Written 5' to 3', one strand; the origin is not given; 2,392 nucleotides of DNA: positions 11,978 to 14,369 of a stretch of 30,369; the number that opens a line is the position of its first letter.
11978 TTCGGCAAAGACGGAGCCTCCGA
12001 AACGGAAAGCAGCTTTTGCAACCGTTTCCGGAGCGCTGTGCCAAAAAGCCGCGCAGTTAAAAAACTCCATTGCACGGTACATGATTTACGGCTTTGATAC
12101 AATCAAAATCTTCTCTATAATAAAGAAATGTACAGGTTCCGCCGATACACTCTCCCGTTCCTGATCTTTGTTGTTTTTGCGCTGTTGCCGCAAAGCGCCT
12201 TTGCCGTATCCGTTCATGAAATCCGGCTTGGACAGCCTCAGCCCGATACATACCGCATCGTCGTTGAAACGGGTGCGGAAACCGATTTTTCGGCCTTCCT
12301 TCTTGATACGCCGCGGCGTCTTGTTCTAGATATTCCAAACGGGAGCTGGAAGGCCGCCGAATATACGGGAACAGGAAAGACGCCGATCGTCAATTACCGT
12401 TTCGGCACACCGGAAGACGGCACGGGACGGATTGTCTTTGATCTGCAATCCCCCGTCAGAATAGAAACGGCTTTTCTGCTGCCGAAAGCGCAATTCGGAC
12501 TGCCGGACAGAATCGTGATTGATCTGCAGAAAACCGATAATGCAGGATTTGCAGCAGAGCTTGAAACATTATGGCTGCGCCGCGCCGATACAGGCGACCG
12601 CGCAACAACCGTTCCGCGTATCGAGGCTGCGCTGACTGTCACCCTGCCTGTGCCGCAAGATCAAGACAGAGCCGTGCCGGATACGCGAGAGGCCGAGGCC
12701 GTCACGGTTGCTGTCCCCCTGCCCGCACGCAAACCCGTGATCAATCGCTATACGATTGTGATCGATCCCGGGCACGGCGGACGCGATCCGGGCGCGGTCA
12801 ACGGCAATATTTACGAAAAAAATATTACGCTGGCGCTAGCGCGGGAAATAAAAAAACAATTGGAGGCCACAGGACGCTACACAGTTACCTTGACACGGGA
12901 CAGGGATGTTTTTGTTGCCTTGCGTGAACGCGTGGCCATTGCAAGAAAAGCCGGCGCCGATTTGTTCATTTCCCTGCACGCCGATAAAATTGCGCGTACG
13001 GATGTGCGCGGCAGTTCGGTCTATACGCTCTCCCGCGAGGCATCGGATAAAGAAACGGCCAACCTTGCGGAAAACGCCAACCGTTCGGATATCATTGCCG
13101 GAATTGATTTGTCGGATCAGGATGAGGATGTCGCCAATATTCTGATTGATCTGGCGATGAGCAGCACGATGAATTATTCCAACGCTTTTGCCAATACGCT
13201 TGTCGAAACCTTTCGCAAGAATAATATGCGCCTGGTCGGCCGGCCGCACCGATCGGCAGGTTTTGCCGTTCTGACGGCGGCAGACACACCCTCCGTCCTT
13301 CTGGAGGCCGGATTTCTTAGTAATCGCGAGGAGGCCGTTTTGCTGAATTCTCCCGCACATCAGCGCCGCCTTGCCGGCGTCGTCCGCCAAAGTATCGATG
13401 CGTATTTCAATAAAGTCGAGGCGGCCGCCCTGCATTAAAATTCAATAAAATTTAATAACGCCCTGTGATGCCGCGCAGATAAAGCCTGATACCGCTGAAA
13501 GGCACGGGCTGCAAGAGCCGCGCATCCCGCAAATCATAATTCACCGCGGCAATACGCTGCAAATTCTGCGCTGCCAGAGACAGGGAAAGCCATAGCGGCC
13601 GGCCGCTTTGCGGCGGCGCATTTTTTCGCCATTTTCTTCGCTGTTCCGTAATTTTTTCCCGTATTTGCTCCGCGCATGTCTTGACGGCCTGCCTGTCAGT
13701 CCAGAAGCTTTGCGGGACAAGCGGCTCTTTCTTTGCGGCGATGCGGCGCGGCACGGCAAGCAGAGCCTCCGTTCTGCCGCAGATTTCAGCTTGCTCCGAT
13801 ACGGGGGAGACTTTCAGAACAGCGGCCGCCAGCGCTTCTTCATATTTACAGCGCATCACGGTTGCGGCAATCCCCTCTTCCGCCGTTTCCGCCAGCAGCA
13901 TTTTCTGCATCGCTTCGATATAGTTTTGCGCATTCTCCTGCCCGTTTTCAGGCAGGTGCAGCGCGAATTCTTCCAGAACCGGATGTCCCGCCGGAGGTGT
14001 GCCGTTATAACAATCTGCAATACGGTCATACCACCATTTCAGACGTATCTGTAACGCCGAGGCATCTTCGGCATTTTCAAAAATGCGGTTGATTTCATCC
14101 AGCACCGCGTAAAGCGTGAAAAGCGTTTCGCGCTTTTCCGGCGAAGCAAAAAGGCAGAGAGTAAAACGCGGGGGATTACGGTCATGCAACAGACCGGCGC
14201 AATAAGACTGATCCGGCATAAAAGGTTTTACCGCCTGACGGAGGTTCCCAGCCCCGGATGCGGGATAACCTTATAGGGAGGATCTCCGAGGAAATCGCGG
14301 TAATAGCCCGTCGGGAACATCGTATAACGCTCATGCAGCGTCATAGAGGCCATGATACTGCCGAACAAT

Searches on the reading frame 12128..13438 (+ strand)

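Call 15: search_protein_families(library=pfam, proteins=[window:12128-13438:+], max_evalue=0.00001)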
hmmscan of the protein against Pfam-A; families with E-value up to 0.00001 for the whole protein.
window:12128-13438:+ (436 aa): 2 families
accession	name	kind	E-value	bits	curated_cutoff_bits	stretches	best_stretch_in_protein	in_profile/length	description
PF01520.23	Amidase_3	-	2.6e-46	158.3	27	1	210-424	1-173/174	N-acetylmuramoyl-L-alanine amidase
PF11741.13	AMIN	-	7.7e-10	39.2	20.5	1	32-110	2-82/101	AMIN domain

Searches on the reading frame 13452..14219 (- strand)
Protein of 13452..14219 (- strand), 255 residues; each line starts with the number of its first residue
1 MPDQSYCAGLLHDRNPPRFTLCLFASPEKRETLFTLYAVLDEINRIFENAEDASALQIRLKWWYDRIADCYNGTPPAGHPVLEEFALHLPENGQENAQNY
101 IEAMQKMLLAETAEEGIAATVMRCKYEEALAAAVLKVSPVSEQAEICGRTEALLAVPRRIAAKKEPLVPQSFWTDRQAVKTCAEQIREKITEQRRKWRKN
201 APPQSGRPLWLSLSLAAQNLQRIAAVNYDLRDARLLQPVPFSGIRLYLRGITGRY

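Call 15: search_protein_families(library=pfam, proteins=[window:13452-14219:-], max_evalue=0.00001)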
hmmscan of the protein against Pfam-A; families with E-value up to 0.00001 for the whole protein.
window:13452-14219:- (255 aa): 1 family
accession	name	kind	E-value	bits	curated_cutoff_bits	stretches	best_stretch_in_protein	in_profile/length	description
PF00494.24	SQS_PSY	-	5.8e-13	49.6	26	1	20-108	10-102/263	Squalene/phytoene synthase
